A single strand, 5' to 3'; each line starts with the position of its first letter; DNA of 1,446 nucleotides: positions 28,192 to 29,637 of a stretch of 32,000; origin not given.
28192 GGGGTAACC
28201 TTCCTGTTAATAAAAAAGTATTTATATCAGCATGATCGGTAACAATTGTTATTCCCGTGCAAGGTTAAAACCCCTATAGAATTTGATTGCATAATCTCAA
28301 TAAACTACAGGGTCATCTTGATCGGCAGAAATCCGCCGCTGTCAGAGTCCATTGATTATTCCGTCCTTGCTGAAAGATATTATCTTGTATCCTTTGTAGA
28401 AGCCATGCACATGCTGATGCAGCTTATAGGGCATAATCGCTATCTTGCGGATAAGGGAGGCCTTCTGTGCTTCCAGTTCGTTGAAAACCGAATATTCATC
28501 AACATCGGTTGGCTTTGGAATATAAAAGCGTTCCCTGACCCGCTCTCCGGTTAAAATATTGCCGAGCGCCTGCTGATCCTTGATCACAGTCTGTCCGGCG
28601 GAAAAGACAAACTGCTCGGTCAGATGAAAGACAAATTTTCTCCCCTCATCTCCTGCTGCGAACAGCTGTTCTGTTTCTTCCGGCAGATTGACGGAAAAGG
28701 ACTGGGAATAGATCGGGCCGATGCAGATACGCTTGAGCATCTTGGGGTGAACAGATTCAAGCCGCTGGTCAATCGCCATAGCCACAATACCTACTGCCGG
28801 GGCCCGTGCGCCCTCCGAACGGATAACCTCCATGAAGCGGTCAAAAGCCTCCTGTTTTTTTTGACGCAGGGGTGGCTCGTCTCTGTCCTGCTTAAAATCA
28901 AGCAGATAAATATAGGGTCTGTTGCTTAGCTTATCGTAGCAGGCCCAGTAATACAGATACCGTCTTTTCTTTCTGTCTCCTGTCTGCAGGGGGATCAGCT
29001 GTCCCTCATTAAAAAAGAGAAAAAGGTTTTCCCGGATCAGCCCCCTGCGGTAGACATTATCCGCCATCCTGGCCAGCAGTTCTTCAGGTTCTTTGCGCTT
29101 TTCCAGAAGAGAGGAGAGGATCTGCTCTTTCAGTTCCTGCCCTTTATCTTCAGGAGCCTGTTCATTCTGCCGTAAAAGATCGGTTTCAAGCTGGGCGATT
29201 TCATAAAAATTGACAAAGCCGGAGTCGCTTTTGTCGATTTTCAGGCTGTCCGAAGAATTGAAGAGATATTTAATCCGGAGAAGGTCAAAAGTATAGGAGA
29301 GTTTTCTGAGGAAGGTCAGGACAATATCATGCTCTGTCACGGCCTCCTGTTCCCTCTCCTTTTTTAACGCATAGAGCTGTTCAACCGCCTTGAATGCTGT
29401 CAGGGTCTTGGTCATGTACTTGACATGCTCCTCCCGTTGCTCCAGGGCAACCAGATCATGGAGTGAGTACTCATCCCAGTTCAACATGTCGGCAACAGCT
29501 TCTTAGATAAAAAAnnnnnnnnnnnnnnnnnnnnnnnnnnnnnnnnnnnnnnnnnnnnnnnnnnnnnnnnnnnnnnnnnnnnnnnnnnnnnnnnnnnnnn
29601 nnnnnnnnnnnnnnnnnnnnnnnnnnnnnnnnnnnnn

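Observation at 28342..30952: Coiled-coil 455-aa protein and 381-aa protein behind a sigma-54-type promoter: the other half of the module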

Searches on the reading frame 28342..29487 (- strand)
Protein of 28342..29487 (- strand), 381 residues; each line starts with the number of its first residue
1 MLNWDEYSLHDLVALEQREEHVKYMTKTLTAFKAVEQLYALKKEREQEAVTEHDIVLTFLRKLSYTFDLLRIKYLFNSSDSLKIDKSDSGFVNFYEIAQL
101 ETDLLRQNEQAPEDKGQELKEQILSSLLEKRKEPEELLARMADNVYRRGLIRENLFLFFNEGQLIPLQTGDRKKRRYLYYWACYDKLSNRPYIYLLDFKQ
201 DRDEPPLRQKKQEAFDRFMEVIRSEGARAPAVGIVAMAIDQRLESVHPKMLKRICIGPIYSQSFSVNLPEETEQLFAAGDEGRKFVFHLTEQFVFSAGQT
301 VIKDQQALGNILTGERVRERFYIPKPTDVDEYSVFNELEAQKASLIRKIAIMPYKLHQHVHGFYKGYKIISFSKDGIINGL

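Call 5: search_protein_families(library=pfam, proteins=[window:28342-29487:-], max_evalue=0.01)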
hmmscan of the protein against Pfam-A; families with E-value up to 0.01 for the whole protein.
window:28342-29487:- (381 aa): 0 families

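Call 6: search_protein_families(library=ncbifam, proteins=[window:28342-29487:-], max_evalue=0.01)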
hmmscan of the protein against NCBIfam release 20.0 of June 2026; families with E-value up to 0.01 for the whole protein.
window:28342-29487:- (381 aa): 0 families

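Call 7: search_protein_families(library=padloc, proteins=[window:28342-29487:-], max_evalue=0.01)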
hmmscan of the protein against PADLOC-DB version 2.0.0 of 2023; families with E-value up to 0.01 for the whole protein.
window:28342-29487:- (381 aa): 0 families

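Call 8: search_protein_families(library=phrogs, proteins=[window:28342-29487:-], max_evalue=0.01)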
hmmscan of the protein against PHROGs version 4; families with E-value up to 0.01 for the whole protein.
window:28342-29487:- (381 aa): 0 families

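Call 10: search_solved_structures(query=window:28342-29487:-, max_evalue=1)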
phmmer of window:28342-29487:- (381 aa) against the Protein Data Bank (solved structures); distinct sequences matched with E-value up to 1: 1.
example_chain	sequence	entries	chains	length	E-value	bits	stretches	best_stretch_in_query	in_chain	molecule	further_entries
7o4h_A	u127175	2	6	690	0.55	12.5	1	111-198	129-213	cGMP-gated cation channel alpha-1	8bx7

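Call 12: find_homologous_proteins(query=window:28342-29487:-)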
Query window:28342-29487:- (381 aa): 33 proteins with E <= 0.001 among 4196 candidates.
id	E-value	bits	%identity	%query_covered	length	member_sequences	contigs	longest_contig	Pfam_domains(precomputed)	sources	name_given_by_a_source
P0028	3.2e-250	847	100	100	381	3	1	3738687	-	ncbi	ncbi:MAG: hypothetical protein ACL93V_15740 [Candidatus Electrothrix sp. YB6]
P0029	3.7e-230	781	92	100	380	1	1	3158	-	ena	-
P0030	1.6e-225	766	91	100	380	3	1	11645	-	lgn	-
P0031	6.4e-193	659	77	100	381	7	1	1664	-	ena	-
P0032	1.0e-192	658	76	100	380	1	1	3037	-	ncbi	-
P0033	8.2e-191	652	76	100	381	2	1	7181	-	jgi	jgi:hypothetical protein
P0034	3.6e-187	640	75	100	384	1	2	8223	-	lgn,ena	-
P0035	4.7e-186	636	75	100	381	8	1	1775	-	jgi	-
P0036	5.8e-184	629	74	100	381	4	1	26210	-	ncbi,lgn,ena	-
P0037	5.4e-182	623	73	100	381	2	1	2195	-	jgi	jgi:hypothetical protein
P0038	8.1e-182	622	73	100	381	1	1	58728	-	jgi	jgi:hypothetical protein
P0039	2.1e-180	618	72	100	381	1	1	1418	-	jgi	jgi:hypothetical protein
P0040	1.3e-177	608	71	100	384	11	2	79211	-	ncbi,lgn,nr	ncbi:MAG: hypothetical protein D3915_04000 [Candidatus Electrothrix sp. AU1_5]|nr:hypothetical prote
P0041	1.5e-176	605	70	100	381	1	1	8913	-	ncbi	-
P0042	1.3e-165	569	74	89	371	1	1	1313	-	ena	-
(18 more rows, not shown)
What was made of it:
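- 28342..29487 (-): Gene 2 of the module: 381-aa soluble protein (ACL93V_15740), with an N-terminal helical part and an alpha/beta domain of beta-beta-alpha-alpha-beta-beta order. 100% identical to a YB6 protein (call 12).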

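Call 23: find_encoding_contigs(protein=P0040, flank=10000, max_places=2)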
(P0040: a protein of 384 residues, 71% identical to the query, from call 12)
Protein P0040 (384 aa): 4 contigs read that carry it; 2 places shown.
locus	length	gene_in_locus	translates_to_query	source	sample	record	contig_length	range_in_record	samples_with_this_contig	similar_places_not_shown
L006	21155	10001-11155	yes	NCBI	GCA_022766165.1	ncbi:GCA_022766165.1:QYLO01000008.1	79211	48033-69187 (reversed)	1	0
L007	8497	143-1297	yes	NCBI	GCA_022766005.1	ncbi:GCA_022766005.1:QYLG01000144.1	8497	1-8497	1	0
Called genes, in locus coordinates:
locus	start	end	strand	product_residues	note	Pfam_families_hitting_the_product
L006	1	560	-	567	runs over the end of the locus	PF02776:TPP_enzyme_N, PF00205:TPP_enzyme_M, PF02775:TPP_enzyme_C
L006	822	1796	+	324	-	PF04015:DUF362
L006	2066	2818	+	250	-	PF00106:adh_short, PF08659:KR, PF23441:SDR, PF13561:adh_short_C2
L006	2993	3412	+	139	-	PF11026:DUF2721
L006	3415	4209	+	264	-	-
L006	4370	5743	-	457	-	PF10009:DUF2252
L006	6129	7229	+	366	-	PF04055:Radical_SAM, PF19288:CofH_C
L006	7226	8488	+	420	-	PF22039:HUTI_composite_bact (weak), PF01979:Amidohydro_1, PF07969:Amidohydro_3 (weak)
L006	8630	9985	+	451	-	-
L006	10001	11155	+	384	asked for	-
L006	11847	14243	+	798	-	PF08450:SGL (faint), PF24684:Vgb_lyase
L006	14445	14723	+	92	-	PF04365:BrnT_toxin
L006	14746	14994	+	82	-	-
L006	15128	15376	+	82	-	PF04365:BrnT_toxin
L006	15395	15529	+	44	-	PF07282:Cas12f1-like_TNB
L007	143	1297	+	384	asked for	-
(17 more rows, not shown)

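Call 33: predict_structure(alignment_id=A2)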
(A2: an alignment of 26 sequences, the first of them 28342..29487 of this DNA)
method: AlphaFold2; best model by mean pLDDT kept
length: 381 residues; sequences in the alignment: 26
mean_pLDDT: 73.5   pTM: 0.76
mean pLDDT of the five models: 73.5, 67.8, 65.3, 64.8, 64.4
residues with pLDDT >= 90: 73; 70-90: 160; 50-70: 98; < 50: 50
segments of 3 or more residues with pLDDT < 50: 280-282, 299-318, 323-326, 328-336, 372-381
pLDDT, mean of each block of 10 residues (from residue 1): 63 64 76 83 81 92 91 80 72 87 83 81 91 88 89 93 84 86 85 92 79 85 84 84 86 76 52 59 61 65 40 41 50 51 66 56 56 44 36
secondary structure, 60 per line:
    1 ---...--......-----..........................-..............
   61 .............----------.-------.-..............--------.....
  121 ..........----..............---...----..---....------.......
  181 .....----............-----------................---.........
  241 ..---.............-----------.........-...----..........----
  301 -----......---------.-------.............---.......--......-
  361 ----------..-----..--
elements in order: H9-14 H20-45 H47-73 H94-107 H116-130 H135-148 E164-167 E174-185 E190-201 H213-228 H232-242 E246-258 H270-278 E287-296 H306-311 H329-341 E345-351 H354-359
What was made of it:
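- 28342..29487 (-): AF2 pLDDT 73.5, pTM 0.76 (call 33).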

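Call 39: fold_search(model_id=the predicted structure, library=pdb)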
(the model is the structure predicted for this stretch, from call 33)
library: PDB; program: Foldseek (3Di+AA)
matches with E <= 10: 368; with E <= 0.001: 0
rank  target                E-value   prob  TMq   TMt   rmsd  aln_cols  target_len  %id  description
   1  8i6v_D                2.0e-01  0.05  0.12  0.08  23.6       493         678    8  Cryo-EM structure of the polyphosphate polymerase VTC complex(Vtc4/Vtc3/Vtc1) (released 2023-03-01)
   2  9exk                  2.2e-01  0.10  0.13  0.06  23.2       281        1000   10  Scalable protein design using hallucination in a relaxed sequence space (released 2024-10-16)
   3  6z87_B                2.3e-01  0.30  0.15  0.28  13.0       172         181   10  human GTP cyclohydrolase I (released 2020-12-09)
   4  3v9o                  2.4e-01  0.33  0.15  0.36   7.9       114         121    9  Crystal structure of Dihydroneopterin aldolase (BTH_I0291) from Burkholderia thailendensis bound to guanine. (released 2012-01-25)
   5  2yin_A                2.9e-01  0.06  0.10  0.10  20.7       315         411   11  STRUCTURE OF THE COMPLEX BETWEEN Dock2 AND Rac1. (released 2011-05-25)
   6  6z88_E                3.0e-01  0.63  0.15  0.29   7.8        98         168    7  human GTP cyclohydrolase I in complex with allosteric inhibitor (released 2020-12-09)
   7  6i7s_G                3.4e-01  0.10  0.14  0.07  21.3       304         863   10  Microsomal triglyceride transfer protein (released 2019-08-21)
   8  5k0p_C                4.2e-01  0.63  0.16  0.49   6.5        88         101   11  Crystal structure of the archaeosine synthase QueF-Like in the apo form (released 2016-11-09)
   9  5k0p_H                5.9e-01  0.51  0.16  0.49   6.5        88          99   11  Crystal structure of the archaeosine synthase QueF-Like in the apo form (released 2016-11-09)
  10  4ots                  5.9e-01  0.02  0.08  0.11  19.7       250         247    9  Crystal Structure of isolated Operophtera brumata CPV18 (released 2014-05-14)
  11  5k0p_I                7.3e-01  0.47  0.16  0.48   6.5        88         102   11  Crystal structure of the archaeosine synthase QueF-Like in the apo form (released 2016-11-09)
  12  5jyx_B                7.3e-01  0.35  0.15  0.43   7.4        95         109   12  Crystal structure of the covalent thioimide intermediate of the archaeosine synthase QueF-Like (released 2016-11-09)
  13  5a9p                  7.3e-01  0.02  0.08  0.11  19.7       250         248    9  Crystal structure of Operophtera brumata CPV18 polyhedra (released 2015-09-02)
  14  5jyx_C                7.7e-01  0.41  0.16  0.47   7.3        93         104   12  Crystal structure of the covalent thioimide intermediate of the archaeosine synthase QueF-Like (released 2016-11-09)
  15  5k0p_B                8.1e-01  0.41  0.15  0.47   6.5        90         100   11  Crystal structure of the archaeosine synthase QueF-Like in the apo form (released 2016-11-09)
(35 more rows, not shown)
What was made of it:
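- Tried and rejected: Its central domain has the matching beta-beta-alpha-alpha-beta-beta order (calls 33, 39).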

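Call 44: find_related_loci(query=A2, collection=genome_contigs, flank=10000)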
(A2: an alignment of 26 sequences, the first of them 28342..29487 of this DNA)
Query A2 (381 aa) in genome_contigs; peptide patterns used: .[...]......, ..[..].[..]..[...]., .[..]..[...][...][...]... (x = any residue, [..] = any of these).
74 stretches matched a pattern; 12 encode a relative of the query (tblastn E <= 1e-3); 11 distinct loci.
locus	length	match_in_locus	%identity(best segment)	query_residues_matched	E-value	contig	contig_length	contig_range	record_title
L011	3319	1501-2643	76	1-381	0e+0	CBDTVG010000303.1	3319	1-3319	MAG TPA_asm: uncultured Candidatus Electrothrix sp. isolate SRR7614715_binner13_Refined_5 genome assembly, contig: ERZ23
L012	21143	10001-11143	74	1-381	0e+0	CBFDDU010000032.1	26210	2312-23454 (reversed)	MAG TPA_asm: uncultured Candidatus Electrothrix sp. isolate SRR26215675_binner123_Refined_103 genome assembly, contig: E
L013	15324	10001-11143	77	1-381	0e+0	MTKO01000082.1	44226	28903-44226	Candidatus Electrothrix aarhusensis isolate MCF Contig30, whole genome shotgun sequence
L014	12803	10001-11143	72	1-381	0e+0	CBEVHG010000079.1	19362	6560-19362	MAG TPA_asm: Candidatus Electrothrix marina isolate SRR24458087_concoct_48 genome assembly, contig: ERZ26778537.79, whol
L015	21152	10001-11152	71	1-381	0e+0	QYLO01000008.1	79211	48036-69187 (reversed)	MAG: Candidatus Electrothrix gigas isolate AU1_5 NODE_8_length_79211_cov_60.0182, whole genome shotgun sequence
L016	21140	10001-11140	66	1-381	2e-170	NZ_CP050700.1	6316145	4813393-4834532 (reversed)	Desulfopila sp. IMCC35008 chromosome, complete genome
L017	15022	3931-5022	32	15-380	4e-57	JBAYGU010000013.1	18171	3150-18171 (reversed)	MAG: Candidatus Buchananbacteria bacterium isolate SO_2016_GW1_132 scaffold05289_OW334_2016, whole genome shotgun sequen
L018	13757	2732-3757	32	11-360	2e-50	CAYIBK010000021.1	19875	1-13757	MAG TPA_asm: uncultured Gammaproteobacteria bacterium isolate ERP119705_co19_912 genome assembly, contig: NODE_2218_leng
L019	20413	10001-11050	31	8-360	4e-48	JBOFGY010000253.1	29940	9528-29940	MAG: Trueperaceae bacterium isolate WFFMC_MAG_060 k139_3345520_flag=0_multi=9.2815_len=29940, whole genome shotgun seque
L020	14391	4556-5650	29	11-380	6e-47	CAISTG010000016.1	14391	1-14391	MAG: Candidatus Buchananbacteria bacterium isolate MJ-time_bin-7222 genome assembly, contig: bin-7222:16/66, whole genom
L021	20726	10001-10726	28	11-261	3e-22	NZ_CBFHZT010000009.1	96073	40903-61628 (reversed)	MAG: Polaribacter sp. isolate Co_bin_549_strict Co_bin_549_strict_c9, whole genome shotgun sequence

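Call 54: find_homologous_proteins(query=L012:13114-14367:+)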
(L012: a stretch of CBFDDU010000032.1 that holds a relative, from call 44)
Query L012:13114-14367:+ (417 aa): 110 proteins with E <= 0.001 among 5066 candidates.
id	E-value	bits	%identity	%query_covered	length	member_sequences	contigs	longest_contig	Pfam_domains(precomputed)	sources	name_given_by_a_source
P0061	3.3e-281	950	100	100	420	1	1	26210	PF20343.3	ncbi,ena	-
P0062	7.5e-260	880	92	100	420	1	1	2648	PF20343.3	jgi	jgi:hypothetical protein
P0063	3.4e-243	825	86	100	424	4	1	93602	PF20343.3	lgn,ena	-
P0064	1.1e-230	784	82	100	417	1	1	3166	PF20343.3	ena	-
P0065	5.0e-230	782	82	100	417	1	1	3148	PF20343.3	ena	-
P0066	5.8e-230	781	82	100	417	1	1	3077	PF20343.3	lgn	-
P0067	1.1e-226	771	81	99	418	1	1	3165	PF20343.3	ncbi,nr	ncbi:MAG: hypothetical protein D3906_04795 [Candidatus Electrothrix sp. AUS1_2]|nr:hypothetical prot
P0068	7.1e-226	768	80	100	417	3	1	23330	PF20343.3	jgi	jgi:hypothetical protein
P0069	9.4e-224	761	79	100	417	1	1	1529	PF20343.3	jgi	jgi:hypothetical protein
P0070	2.0e-223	760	79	100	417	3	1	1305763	PF20343.3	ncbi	ncbi:hypothetical protein GMJAKD_08870 [Candidatus Electrothrix aarhusensis]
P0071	7.4e-222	755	79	100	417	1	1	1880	PF20343.3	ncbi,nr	ncbi:MAG: hypothetical protein D3907_08125 [Candidatus Electrothrix sp. AUS3]|nr:hypothetical protei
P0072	5.3e-221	752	77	100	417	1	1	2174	PF20343.3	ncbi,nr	ncbi:MAG: hypothetical protein D3903_17455 [Candidatus Electrothrix sp. GM3_4]|nr:hypothetical prote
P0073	5.6e-221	752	78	100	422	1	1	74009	PF20343.3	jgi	jgi:hypothetical protein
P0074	2.6e-218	743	77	100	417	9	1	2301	PF20343.3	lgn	-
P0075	9.8e-212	721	74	100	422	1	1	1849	PF20343.3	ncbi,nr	ncbi:MAG: hypothetical protein D3909_12480 [Candidatus Electrothrix sp. ATG1]|nr:hypothetical protei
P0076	6.2e-203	692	73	100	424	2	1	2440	PF20343.3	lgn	-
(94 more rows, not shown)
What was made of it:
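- The distribution is patchy across distant phyla: Desulfobacterota, Gammaproteobacteria, CPR, Deinococcota and Bacteroidota (calls 44, 54).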

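Call 61: find_encoding_contigs(protein=P0030, flank=10000, max_places=3)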
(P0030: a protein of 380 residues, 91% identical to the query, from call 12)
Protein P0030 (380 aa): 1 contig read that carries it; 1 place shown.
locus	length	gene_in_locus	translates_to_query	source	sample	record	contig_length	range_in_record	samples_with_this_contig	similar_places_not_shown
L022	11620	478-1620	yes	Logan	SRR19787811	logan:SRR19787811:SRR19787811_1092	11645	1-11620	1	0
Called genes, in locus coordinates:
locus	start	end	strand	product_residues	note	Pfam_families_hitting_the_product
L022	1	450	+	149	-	?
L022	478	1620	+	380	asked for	-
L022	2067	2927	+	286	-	-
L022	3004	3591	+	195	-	PF13302:Acetyltransf_3, PF00583:Acetyltransf_1 (weak)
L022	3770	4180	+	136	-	PF00856:SET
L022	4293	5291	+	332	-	PF04909:Amidohydro_2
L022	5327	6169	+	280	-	PF01209:Ubie_methyltran, PF02353:CMAS (weak), PF13489:Methyltransf_23, PF01135:PCMT (weak), PF08241:Methyltransf_11, PF08242:Methyltransf_12, PF13649:Methyltransf_25, PF13847:Methyltransf_31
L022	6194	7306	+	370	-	PF01136:Peptidase_U32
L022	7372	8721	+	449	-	PF00425:Chorismate_bind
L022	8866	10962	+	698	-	PF00122:E1-E2_ATPase, PF00702:Hydrolase, PF12710:HAD (faint)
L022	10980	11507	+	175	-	-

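Call 65: search_protein_representatives(alignment_id=A2)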
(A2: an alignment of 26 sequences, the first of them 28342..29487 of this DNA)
Query: 26 sequences, 381 profile positions. Proteins with E-value up to 0.001 (for the whole library): 378; up to 1e-10: 284; up to 1e-30: 162. The best 150 are listed.
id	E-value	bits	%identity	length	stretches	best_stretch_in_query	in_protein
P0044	1.8e-189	646.1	-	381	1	1-381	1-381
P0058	9.0e-115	400.2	-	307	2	169-381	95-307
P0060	4.5e-112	391.4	-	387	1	5-381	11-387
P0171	5.1e-105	368.2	-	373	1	12-381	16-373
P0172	1.5e-96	340.2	-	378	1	10-381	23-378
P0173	4.7e-94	332.1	-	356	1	11-381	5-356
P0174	5.8e-93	328.5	-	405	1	10-379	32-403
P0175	1.1e-92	327.6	-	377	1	10-381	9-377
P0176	7.7e-91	321.5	-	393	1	11-380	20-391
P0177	3.8e-90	319.2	-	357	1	10-381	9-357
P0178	5.4e-90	318.7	-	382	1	9-380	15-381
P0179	1.2e-89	317.5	-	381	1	9-360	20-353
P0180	1.4e-88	314.0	-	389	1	15-378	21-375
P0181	4.5e-88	312.4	-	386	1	8-380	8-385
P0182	8.6e-88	311.4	-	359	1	13-381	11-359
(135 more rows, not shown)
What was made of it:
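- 28342..29487 (-): The family has 378 clusters at 50% identity (call 65).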
